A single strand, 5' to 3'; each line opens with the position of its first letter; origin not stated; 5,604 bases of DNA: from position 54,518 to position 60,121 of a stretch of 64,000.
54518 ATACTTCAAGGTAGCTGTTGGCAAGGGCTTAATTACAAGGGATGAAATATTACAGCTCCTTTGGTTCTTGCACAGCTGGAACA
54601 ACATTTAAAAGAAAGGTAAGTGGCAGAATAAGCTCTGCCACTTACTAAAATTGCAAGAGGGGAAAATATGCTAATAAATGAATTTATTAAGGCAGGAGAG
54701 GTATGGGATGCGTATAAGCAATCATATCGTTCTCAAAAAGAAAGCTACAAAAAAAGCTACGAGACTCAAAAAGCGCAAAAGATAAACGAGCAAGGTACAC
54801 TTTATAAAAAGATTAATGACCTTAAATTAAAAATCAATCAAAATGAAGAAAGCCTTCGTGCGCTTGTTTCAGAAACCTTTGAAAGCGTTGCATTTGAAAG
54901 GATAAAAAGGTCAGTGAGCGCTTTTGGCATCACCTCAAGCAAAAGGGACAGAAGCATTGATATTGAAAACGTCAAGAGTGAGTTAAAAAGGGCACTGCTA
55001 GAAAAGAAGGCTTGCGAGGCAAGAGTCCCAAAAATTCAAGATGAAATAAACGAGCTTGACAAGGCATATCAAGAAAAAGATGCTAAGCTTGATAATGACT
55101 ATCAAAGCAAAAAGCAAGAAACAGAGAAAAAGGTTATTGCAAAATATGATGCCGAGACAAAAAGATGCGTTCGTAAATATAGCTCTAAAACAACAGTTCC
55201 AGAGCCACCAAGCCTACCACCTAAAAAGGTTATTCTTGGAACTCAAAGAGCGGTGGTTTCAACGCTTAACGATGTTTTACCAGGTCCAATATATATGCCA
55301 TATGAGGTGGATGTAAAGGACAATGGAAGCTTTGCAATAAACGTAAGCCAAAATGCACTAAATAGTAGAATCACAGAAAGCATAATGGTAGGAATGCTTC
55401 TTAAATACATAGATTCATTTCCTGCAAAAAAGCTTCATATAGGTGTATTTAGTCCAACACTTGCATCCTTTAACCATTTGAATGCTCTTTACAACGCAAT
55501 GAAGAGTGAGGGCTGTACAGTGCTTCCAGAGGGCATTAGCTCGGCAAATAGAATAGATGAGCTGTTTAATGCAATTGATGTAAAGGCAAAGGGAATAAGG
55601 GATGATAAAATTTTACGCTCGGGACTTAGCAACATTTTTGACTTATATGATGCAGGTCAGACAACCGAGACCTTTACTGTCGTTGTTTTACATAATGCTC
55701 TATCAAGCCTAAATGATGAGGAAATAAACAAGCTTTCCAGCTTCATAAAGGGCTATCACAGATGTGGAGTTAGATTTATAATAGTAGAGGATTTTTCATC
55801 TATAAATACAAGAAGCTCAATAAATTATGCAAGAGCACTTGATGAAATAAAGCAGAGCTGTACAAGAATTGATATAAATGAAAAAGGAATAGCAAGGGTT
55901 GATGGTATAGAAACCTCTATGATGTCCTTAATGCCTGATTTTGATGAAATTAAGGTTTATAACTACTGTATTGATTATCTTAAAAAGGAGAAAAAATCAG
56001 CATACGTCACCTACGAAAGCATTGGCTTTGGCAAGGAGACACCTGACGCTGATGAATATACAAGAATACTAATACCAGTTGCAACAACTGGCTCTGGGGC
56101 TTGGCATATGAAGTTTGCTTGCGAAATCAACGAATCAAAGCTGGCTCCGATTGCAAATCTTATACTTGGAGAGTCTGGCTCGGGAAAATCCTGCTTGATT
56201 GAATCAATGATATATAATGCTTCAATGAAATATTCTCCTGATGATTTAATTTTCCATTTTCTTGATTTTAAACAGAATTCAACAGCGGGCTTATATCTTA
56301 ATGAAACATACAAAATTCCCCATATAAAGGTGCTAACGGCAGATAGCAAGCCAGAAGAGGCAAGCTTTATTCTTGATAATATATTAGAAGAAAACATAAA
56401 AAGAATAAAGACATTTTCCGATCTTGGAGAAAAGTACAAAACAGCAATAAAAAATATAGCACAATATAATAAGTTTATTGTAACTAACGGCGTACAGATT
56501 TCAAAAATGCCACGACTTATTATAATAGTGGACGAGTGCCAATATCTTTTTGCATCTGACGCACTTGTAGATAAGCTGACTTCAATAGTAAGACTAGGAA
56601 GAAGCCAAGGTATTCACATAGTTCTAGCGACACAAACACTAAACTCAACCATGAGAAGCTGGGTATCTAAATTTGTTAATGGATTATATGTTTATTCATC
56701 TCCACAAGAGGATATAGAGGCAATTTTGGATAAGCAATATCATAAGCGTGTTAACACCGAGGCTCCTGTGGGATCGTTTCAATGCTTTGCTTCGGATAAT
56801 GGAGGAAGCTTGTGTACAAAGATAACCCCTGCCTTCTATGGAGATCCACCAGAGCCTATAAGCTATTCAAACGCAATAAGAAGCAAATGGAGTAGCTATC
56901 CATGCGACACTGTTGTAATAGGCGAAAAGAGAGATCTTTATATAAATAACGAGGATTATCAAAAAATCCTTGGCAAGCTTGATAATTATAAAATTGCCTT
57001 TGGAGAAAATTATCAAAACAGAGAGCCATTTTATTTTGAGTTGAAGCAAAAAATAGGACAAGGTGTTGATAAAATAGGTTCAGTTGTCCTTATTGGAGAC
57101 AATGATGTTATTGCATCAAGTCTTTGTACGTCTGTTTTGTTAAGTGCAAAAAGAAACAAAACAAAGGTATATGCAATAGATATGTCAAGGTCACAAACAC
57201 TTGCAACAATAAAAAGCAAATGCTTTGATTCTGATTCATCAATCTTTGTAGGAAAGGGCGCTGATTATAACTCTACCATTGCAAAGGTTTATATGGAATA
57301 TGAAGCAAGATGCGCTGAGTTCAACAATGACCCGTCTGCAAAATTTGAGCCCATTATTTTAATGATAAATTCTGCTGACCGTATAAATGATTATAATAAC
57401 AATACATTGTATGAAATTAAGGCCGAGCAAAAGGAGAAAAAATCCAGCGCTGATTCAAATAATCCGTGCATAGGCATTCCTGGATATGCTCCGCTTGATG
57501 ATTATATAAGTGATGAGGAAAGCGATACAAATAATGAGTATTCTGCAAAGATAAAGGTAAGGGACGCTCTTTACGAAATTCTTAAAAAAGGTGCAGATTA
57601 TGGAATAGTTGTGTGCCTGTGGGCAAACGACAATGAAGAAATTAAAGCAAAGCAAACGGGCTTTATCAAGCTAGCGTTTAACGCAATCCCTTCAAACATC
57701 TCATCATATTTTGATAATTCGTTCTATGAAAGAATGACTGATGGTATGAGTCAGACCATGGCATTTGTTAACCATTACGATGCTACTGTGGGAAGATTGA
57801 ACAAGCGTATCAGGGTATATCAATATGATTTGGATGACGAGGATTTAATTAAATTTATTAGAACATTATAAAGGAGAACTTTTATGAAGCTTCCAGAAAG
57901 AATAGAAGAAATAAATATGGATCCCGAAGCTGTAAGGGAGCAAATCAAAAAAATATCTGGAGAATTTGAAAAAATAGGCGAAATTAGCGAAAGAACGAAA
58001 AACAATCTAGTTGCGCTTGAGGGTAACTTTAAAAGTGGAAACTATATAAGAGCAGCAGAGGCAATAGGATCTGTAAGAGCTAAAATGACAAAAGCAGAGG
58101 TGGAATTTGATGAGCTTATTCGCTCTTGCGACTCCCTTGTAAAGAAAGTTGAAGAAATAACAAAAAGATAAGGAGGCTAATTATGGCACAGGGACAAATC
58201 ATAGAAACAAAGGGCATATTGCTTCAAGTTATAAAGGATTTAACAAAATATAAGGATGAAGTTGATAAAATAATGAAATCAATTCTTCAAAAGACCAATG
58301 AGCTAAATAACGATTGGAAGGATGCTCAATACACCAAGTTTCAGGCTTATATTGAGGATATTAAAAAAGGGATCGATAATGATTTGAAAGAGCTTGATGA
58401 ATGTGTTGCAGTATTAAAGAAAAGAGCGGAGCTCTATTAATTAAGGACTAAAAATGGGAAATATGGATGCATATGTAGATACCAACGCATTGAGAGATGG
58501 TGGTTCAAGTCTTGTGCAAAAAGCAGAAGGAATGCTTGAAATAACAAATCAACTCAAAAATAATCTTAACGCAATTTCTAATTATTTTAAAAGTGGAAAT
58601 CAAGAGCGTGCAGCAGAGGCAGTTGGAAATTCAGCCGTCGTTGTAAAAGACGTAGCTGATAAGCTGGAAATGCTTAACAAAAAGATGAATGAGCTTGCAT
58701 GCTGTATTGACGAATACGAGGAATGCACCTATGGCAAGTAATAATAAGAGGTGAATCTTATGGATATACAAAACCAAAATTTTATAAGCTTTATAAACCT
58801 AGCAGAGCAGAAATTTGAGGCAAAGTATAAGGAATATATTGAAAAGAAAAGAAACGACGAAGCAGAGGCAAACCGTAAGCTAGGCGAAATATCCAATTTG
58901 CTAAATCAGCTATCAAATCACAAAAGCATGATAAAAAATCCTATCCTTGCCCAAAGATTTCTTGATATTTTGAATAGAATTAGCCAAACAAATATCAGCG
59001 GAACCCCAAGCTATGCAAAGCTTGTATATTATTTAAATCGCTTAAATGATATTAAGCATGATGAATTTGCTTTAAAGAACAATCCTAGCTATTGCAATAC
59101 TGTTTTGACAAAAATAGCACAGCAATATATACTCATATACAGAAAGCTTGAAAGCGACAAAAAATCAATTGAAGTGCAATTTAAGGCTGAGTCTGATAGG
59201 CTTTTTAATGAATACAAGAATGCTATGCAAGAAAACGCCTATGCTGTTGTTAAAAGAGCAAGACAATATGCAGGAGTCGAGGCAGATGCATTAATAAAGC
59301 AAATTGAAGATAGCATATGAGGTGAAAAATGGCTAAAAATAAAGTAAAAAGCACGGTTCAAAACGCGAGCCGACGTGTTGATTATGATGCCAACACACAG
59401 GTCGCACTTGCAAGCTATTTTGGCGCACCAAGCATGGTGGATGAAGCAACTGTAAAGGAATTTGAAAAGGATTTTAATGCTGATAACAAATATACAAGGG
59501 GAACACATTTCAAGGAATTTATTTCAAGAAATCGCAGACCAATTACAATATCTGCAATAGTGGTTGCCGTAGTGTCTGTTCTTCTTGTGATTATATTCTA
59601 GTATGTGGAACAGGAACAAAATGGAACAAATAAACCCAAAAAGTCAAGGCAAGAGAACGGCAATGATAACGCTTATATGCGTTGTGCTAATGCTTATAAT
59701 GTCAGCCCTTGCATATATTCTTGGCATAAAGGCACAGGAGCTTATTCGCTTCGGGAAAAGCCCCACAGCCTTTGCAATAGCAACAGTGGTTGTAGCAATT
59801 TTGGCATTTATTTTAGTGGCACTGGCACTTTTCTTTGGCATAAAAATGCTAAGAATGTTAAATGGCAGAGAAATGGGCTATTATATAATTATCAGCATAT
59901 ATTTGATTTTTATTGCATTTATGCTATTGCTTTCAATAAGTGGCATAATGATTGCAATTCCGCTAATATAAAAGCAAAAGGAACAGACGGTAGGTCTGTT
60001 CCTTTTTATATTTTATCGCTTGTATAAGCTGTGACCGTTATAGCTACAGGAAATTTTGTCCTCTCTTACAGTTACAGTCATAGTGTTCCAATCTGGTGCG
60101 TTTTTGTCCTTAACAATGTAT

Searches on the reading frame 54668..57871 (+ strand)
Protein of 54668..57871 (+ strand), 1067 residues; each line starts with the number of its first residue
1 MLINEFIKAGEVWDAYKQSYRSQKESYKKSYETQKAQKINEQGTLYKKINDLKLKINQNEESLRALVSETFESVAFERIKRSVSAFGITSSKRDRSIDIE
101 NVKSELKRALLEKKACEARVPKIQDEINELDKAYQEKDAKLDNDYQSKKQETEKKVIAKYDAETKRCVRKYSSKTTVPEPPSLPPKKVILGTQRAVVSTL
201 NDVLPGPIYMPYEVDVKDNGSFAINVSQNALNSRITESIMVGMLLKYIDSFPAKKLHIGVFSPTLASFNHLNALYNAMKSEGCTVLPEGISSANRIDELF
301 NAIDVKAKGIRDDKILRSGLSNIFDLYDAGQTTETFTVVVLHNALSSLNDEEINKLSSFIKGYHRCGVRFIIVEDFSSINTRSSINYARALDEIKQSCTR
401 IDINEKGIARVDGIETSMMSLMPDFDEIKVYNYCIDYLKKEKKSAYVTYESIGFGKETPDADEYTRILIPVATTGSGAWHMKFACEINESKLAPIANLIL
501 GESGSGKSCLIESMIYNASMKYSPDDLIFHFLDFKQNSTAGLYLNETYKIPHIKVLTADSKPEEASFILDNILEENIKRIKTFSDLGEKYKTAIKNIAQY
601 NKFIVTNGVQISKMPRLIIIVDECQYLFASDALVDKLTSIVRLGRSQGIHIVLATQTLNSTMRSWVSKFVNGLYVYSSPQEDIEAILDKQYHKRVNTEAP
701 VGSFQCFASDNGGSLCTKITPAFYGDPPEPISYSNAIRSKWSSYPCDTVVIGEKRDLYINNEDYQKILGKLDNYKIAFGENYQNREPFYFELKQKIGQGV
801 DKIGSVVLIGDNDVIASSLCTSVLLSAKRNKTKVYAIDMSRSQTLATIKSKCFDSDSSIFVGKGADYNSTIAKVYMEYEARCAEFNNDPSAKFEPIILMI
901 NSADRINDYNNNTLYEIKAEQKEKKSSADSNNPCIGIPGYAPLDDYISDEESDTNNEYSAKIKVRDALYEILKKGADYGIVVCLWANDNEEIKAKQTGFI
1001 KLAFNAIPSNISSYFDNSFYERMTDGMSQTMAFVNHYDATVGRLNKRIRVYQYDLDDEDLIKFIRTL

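Call 17: search_protein_families(library=pfam, proteins=[window:54668-57871:+], max_evalue=0.01)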
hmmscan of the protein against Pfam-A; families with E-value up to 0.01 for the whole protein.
window:54668-57871:+ (1067 aa): 4 families
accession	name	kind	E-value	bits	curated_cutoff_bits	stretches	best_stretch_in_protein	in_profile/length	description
PF01580.24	FtsK_SpoIIIE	-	2.8e-15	56.8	24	1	497-658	42-219/221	FtsK/SpoIIIE family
PF13401.12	AAA_22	-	3.6e-05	24.5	27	1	498-656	9-123/130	AAA domain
PF05872.18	HerA_C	-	0.0031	16.7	22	1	614-657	256-301/502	Helicase HerA-like C-terminal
PF12846.13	AAA_10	-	0.0036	16.9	27.5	0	495-522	22-49/362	AAA-like domain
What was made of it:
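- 54668..57871 (+): EssC/EccC-like FtsK-family ATPase (1067 aa). It has an N-terminal coiled coil, no TM helix and no Pfam FHA match, and a single Walker A (501) / Walker B (618) pair in the central domain. FtsK_SpoIIIE E 2.8e-15 (call 17).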

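Call 58: search_protein_families(library=padloc, proteins=[window:54668-57871:+], max_evalue=1)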
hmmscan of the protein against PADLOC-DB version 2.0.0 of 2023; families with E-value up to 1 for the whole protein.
window:54668-57871:+ (1067 aa): 6 families
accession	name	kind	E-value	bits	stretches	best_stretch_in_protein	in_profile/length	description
PDLC04140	mad8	-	1.3e-15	55.7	1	498-675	31-251/314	mads_8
PDLC02806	SspH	-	1.8e-09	33.7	1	497-656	1540-1688/1766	SspH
PDLC01055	HerA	-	0.00027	17.9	1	619-658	419-464/532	Type III coevolved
PDLC00518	JetC1|JetC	-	0.047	9.5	1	498-514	43-59/1112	DUF3584 domain; MukB-like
PDLC04135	mad3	-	0.07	10.7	1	497-524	25-52/374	mads_3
PDLC03859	LmuB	-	0.26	8.4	1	19-171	354-486/611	-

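Call 59: search_solved_structures(query=window:54668-57871:+, max_evalue=0.001)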
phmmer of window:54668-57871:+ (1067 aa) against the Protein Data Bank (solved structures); distinct sequences matched with E-value up to 0.001: 4.
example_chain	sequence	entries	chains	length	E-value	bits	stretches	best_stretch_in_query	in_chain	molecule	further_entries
7np7_C1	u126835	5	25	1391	2.3e-16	62.1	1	498-663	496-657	ESX-5 secretion system protein EccC5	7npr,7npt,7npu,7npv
7b9f_C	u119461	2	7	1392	5e-15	57.7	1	498-663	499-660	EccC5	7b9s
4nh0_A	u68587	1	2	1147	6.8e-15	57.3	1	489-660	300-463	Cell divisionFtsK/SpoIIIE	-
9qks_G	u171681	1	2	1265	5.2e-09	37.8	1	496-659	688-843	ESX secretion system protein YukB,Green fluorescent protein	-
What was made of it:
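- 54668..57871 (+): PDB sequence hits are EccC5 and YukB (call 59).
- On Type VIIb secretion system (EssC/WXG100): PDB hits to EccC5 and YukB (call 59).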

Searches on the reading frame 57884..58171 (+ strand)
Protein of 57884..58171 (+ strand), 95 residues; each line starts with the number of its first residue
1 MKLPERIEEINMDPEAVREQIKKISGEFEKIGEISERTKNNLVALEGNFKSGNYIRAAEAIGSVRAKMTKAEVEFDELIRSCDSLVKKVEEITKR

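Call 60: search_protein_families(library=pfam, proteins=[window:57884-58171:+], max_evalue=1)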
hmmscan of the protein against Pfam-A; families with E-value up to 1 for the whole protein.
window:57884-58171:+ (95 aa): 13 families
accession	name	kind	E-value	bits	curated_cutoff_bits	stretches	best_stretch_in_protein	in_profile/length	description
PF06013.18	WXG100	-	0.0065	17.2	27.3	1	9-90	1-82/86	Proteins of 100 residues with WXG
PF05377.16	FlaC_arch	-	0.017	16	27.8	0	61-94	2-35/55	Flagella accessory protein C (FlaC)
PF06419.17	COG6_N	-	0.024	15.2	27.4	0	15-44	36-65/114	Conserved oligomeric complex COG6, N-terminal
PF06179.17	Med22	-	0.03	15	26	1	17-92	3-62/105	Surfeit locus protein 5 subunit 22 of Mediator complex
PF03148.19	Tektin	-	0.032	13.4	34.3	1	2-49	47-94/383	Tektin family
PF04546.19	Sigma70_ner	-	0.035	14.5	29.7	1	11-91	73-144/210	Sigma-70, non-essential region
PF24164.1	TMP_N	-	0.04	14.8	27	1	7-51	32-76/82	Tape measure protein N-terminal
PF06248.19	Zw10_N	-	0.062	14.3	26.3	1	58-94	6-42/93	Centromere/kinetochore Zw10 N-terminal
PF24423.1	OVT1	-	0.064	14.1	30.9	0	8-50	32-74/100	Major antigen, helical domain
PF06103.16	DUF948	-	0.067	13.8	37.2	0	55-93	22-60/89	Bacterial protein of unknown function (DUF948)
PF23130.1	IcmW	-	0.081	13.5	27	1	13-70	36-93/144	IcmW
PF07889.17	DUF1664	-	0.09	13.3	34.6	0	9-48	56-95/124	Protein of unknown function (DUF1664)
PF07743.18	HSCB_C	-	0.13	13.1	22.1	0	1-30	10-39/74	HSCB C-terminal oligomerisation domain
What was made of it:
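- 57884..58741 (+): Three small helical WXG100-like proteins (95, 85 and 95 aa). The other two are below the cut-off (call 60).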

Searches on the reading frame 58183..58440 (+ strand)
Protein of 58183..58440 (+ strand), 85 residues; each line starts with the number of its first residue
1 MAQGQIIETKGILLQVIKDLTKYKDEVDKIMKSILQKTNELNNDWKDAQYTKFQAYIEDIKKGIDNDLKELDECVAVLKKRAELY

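Call 60: search_protein_families(library=pfam, proteins=[window:58183-58440:+], max_evalue=1)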
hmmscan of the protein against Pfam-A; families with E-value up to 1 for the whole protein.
window:58183-58440:+ (85 aa): 13 families
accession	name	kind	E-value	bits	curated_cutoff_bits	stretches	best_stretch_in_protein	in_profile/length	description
PF06013.18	WXG100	-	2.4e-06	28.2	27.3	1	12-83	8-79/86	Proteins of 100 residues with WXG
PF03885.18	DUF327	-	0.00044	20.7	25.8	1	16-76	61-117/143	Protein of unknown function (DUF327)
PF09688.15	Wx5_PLAF3D7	-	0.00045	20.7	25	1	21-75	59-114/144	Protein of unknown function (Wx5_PLAF3D7)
PF22240.1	ISP_coupler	-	0.012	16.5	27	1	22-78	4-59/126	Type ISP restriction-modification enzyme, coupler domain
PF25547.1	WXG100_2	-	0.012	16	27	1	25-84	43-100/150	WXG100 like domain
PF01601.21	CoV_S2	-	0.012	14.7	40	1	13-78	427-484/521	Coronavirus spike glycoprotein S2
PF16888.10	YwqH-like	-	0.02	15.6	33.7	1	12-49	71-108/123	YwqH-like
PF23067.1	MG280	-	0.052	13.5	27.4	1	21-83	43-105/259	Uncharacterised protein MG280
PF10157.14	BORCS6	-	0.063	13.9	35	1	15-65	50-98/101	BLOC-1-related complex sub-unit 6 C-terminal helix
PF04513.17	Baculo_PEP_C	-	0.12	12.9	38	1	14-78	30-97/140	Baculovirus polyhedron envelope protein, PEP, C terminus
PF04883.17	HK97-gp10_like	-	0.16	13.4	21.4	1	16-38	3-25/78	Bacteriophage HK97-gp10, putative tail-component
PF06103.16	DUF948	-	0.18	12.4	37.2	0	14-47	18-51/89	Bacterial protein of unknown function (DUF948)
PF23806.1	Phage_TTP_14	-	0.21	11.4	27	1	21-72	229-284/292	Phage tail tube protein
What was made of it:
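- On Type VIIb secretion system (EssC/WXG100): WXG100 at 28.2 bits, above the 27.3 cut-off, for 58183-58440 (call 60).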

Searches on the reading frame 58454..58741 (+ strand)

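Call 60: search_protein_families(library=pfam, proteins=[window:58454-58741:+], max_evalue=1)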
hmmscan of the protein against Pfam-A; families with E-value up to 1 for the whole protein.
window:58454-58741:+ (95 aa): 6 families
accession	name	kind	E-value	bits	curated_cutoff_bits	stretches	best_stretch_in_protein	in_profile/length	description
PF03207.18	OspD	-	0.0057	16.5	25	1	27-83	64-120/254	Borrelia outer surface protein D (OspD)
PF06013.18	WXG100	-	0.02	15.6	27.3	1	8-82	4-78/86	Proteins of 100 residues with WXG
PF06179.17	Med22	-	0.043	14.6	26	1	19-78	47-103/105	Surfeit locus protein 5 subunit 22 of Mediator complex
PF22888.1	FIMAH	-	0.061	14.3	24.8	1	31-57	22-48/81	FIMAH domain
PF14523.12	Syntaxin_2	-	0.095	13.1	26.5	1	9-50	31-71/134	Syntaxin-like protein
PF17522.7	DUF5446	-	0.25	11.9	26.2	1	67-90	43-66/72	Family of unknown function (DUF5446)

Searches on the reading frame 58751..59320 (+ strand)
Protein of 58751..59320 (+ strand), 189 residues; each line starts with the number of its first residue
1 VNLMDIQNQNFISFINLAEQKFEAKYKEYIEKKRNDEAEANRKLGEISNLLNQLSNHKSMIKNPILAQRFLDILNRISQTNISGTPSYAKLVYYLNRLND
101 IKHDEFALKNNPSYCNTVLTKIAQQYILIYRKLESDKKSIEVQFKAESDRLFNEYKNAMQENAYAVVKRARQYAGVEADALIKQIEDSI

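Call 17: search_protein_families(library=pfam, proteins=[window:58751-59320:+], max_evalue=0.01)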
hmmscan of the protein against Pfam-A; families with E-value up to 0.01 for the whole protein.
window:58751-59320:+ (189 aa): 1 family
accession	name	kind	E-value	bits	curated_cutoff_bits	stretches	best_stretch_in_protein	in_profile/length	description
PF07761.17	DUF1617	-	0.00072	20.1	22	1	28-87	65-124/143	Protein of unknown function (DUF1617)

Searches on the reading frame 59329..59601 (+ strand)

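Call 60: search_protein_families(library=pfam, proteins=[window:59329-59601:+], max_evalue=1)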
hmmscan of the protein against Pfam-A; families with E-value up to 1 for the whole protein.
window:59329-59601:+ (90 aa): 1 family
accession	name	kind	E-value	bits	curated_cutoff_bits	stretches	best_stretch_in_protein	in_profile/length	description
PF06363.16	Picorna_P3A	-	0.13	12.6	25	1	63-89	61-87/98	Picornaviridae P3A protein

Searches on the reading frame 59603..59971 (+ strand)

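Call 60: search_protein_families(library=pfam, proteins=[window:59603-59971:+], max_evalue=1)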
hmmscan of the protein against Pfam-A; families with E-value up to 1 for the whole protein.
window:59603-59971:+ (122 aa): 7 families
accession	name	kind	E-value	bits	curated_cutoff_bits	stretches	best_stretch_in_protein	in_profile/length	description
PF04893.22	Yip1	-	0.0052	17.1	28.6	1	7-117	11-118/173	Yip1 domain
PF04114.19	Gaa1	-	0.019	14.5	28.6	1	13-109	294-387/497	Gaa1-like, GPI transamidase component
PF13828.11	DUF4190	-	0.035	14.3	35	1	20-75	5-62/62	Domain of unknown function (DUF4190)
PF15420.11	Abhydrolase_9_N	-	0.048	14.1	27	1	7-77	83-153/208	Alpha/beta-hydrolase family N-terminus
PF04756.19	OST3_OST6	-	0.15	11.9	27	0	13-45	258-290/294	OST3 / OST6 family, transporter family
PF17402.7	DUF5408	-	0.23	11.8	25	1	16-38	9-32/63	Family of unknown function (DUF5408)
PF04123.18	DUF373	-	0.31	10.8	28.3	1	14-115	214-316/335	Domain of unknown function (DUF373)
